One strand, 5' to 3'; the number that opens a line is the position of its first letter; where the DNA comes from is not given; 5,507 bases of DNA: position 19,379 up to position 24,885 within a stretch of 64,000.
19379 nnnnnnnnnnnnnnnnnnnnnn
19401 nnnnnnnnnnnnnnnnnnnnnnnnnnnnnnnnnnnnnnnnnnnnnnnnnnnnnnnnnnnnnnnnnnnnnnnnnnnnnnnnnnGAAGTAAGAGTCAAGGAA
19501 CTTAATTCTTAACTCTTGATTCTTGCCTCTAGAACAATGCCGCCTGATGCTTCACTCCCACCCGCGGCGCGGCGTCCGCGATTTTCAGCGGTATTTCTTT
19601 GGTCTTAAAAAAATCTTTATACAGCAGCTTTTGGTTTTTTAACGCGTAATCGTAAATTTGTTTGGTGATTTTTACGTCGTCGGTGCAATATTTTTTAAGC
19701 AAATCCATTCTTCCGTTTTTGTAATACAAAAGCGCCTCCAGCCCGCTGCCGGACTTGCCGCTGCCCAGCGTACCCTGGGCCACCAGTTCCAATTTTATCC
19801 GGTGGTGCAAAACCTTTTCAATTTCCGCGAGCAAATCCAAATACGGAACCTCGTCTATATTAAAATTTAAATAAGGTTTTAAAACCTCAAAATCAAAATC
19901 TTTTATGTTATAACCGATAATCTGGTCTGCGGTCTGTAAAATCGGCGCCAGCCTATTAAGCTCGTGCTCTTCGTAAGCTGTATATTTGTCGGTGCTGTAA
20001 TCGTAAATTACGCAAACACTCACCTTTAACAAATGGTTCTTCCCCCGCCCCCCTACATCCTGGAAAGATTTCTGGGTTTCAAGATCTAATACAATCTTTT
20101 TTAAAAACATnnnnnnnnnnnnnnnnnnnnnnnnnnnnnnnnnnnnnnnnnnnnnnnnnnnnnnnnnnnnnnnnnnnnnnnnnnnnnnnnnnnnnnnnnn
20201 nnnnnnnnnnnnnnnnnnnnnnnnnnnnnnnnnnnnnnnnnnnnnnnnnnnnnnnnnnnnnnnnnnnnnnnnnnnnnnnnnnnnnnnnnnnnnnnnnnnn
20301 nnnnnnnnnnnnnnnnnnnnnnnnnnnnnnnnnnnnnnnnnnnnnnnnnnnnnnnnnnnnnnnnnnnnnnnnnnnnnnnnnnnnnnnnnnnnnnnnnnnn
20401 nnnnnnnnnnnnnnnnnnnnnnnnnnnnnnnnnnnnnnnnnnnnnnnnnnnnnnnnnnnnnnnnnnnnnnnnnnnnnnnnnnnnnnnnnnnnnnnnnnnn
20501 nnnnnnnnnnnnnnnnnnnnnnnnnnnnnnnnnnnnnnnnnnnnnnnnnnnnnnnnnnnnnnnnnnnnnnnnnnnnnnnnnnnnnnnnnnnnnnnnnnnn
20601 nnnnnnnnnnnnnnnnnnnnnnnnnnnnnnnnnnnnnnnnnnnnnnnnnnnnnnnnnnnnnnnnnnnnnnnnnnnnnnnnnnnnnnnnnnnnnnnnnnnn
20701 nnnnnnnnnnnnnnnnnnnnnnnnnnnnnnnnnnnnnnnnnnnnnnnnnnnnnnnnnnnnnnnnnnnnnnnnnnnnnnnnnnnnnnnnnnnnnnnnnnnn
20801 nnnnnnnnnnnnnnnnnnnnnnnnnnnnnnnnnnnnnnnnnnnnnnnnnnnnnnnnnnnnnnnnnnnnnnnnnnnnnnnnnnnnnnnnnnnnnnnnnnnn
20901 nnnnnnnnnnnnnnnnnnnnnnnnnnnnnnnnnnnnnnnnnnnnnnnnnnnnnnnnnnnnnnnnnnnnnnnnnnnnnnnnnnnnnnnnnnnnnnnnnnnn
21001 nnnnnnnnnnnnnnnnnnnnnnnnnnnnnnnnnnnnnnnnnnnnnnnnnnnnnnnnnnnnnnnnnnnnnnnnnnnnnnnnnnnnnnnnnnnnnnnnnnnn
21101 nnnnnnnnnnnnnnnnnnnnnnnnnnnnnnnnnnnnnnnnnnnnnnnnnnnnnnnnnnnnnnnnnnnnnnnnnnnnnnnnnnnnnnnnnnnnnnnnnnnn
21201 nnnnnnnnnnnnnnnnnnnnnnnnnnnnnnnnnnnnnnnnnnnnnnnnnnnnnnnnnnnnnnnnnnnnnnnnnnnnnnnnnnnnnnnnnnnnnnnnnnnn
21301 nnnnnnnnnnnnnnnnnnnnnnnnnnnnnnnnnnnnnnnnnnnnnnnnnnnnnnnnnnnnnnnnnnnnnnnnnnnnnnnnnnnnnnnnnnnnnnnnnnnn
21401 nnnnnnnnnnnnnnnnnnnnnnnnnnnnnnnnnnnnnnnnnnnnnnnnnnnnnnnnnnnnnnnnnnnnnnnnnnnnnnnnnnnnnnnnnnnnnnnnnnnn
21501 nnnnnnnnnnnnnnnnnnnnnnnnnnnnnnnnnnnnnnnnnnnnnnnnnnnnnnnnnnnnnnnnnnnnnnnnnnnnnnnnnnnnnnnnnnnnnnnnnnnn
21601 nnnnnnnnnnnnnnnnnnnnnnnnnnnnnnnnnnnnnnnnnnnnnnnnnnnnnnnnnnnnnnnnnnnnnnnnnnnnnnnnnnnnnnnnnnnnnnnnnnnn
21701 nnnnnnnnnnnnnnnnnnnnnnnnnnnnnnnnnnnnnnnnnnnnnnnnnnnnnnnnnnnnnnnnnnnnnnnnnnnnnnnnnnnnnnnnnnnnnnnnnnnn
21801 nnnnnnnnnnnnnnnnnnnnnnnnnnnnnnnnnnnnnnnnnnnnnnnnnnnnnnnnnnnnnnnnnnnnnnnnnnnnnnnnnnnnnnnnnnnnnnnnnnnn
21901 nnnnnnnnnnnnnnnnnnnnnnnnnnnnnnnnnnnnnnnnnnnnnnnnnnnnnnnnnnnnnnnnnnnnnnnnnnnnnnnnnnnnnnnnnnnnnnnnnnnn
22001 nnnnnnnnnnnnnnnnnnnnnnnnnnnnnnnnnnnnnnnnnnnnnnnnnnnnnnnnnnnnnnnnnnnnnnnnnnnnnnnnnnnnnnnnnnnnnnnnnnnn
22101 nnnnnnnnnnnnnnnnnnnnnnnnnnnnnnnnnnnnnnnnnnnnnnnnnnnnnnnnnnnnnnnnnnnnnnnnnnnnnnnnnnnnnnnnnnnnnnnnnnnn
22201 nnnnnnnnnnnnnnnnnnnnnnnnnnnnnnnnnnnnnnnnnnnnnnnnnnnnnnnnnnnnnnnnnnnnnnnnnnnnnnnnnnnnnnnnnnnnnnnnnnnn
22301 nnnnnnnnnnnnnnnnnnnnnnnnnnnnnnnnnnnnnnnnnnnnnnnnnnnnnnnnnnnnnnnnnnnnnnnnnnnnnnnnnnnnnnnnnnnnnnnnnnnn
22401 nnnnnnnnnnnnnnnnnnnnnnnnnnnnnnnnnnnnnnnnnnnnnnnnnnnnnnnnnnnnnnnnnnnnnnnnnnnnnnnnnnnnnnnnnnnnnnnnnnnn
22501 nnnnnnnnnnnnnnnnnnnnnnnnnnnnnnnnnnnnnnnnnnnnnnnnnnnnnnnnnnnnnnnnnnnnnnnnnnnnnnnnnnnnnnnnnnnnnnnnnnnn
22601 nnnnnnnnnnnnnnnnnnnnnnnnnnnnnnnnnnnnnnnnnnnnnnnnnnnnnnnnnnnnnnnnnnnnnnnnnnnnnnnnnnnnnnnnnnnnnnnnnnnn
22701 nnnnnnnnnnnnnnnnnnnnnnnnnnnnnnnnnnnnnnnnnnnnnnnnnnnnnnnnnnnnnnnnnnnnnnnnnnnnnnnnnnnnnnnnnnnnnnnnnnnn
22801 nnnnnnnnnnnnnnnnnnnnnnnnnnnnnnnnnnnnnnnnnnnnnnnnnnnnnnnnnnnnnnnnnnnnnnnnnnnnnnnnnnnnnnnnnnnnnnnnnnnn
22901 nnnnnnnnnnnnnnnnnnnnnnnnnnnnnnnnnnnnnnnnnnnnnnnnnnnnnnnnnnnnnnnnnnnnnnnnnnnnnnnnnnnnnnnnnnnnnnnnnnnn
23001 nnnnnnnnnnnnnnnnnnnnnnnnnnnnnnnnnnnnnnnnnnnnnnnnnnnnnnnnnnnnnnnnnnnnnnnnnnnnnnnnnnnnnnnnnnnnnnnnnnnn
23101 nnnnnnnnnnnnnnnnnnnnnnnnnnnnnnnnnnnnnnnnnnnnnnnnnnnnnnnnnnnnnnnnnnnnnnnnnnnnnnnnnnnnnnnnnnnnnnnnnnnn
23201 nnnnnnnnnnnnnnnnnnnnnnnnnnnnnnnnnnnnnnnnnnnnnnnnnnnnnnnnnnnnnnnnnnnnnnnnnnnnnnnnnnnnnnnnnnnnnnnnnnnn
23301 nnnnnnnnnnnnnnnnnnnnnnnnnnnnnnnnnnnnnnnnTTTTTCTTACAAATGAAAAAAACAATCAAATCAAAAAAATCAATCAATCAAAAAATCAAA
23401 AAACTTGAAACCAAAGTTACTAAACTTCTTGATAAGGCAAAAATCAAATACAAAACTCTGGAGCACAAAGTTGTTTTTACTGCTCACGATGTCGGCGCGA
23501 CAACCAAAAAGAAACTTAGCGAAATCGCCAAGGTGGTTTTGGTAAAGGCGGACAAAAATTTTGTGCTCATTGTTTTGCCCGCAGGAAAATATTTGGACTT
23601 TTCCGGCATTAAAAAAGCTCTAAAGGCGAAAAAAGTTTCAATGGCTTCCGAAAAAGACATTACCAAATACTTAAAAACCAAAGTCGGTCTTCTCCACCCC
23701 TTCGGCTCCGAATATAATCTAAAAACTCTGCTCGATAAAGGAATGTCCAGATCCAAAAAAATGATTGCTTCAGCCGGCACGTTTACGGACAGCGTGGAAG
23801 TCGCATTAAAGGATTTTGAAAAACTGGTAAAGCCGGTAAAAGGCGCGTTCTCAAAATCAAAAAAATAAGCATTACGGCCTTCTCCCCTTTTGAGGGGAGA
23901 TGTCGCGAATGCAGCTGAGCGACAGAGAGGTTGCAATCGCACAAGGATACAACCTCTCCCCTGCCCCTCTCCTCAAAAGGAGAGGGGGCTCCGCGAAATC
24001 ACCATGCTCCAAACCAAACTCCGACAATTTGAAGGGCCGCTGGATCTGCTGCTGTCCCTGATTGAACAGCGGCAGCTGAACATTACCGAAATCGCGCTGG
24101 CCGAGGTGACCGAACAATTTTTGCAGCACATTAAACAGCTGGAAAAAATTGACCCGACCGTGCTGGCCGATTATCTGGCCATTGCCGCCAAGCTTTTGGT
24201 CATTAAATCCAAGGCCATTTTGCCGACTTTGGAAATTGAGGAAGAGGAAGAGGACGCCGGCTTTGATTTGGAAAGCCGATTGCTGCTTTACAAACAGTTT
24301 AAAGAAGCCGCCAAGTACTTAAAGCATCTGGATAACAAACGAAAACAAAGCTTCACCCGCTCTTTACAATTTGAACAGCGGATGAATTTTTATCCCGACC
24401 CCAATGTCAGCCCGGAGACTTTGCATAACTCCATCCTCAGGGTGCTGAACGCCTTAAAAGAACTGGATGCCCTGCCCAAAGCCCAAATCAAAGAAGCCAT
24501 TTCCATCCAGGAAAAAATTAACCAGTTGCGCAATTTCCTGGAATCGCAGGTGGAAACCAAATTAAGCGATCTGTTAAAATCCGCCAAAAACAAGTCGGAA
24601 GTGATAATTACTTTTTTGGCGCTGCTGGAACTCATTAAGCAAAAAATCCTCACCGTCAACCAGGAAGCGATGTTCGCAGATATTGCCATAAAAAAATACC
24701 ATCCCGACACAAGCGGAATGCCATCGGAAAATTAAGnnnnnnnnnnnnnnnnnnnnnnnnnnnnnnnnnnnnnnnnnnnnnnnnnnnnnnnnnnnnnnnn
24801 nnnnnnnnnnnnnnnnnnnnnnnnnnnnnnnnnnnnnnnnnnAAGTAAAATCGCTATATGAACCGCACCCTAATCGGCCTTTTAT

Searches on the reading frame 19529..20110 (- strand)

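Call 41: search_protein_families(library=pfam, proteins=[window:19529-20110:-], max_evalue=0.0001)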
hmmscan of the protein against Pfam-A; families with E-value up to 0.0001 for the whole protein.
window:19529-20110:- (193 aa): 1 family
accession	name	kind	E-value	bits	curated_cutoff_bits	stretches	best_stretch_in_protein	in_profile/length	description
PF13482.12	RNase_H_2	-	8.7e-09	36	22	1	22-156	12-164/165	RNase_H superfamily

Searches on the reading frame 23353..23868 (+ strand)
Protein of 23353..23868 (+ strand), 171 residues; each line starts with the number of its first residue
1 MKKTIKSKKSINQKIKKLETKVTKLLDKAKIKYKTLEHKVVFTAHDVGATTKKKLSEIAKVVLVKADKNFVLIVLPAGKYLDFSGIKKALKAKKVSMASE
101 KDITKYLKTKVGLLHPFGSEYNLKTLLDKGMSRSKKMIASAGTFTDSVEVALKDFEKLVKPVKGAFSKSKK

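Call 41: search_protein_families(library=pfam, proteins=[window:23353-23868:+], max_evalue=0.0001)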
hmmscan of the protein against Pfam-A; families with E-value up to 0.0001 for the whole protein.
window:23353-23868:+ (171 aa): 1 family
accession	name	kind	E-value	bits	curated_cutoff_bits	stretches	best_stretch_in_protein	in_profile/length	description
PF04073.20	tRNA_edit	-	2.4e-21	76.5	25.5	1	38-158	1-123/123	Aminoacyl-tRNA editing domain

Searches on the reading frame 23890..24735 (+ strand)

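Call 41: search_protein_families(library=pfam, proteins=[window:23890-24735:+], max_evalue=0.0001)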
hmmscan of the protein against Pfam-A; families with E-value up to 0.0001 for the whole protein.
window:23890-24735:+ (281 aa): 2 families
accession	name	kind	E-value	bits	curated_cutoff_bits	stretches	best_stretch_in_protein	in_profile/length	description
PF02616.19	SMC_ScpA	-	1.5e-28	100.8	24.6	1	57-268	1-230/232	Segregation and condensation protein ScpA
PF04824.21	Rad21_Rec8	-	6e-05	22.7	22.7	0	224-268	6-50/55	Conserved region of Rad21 / Rec8 like protein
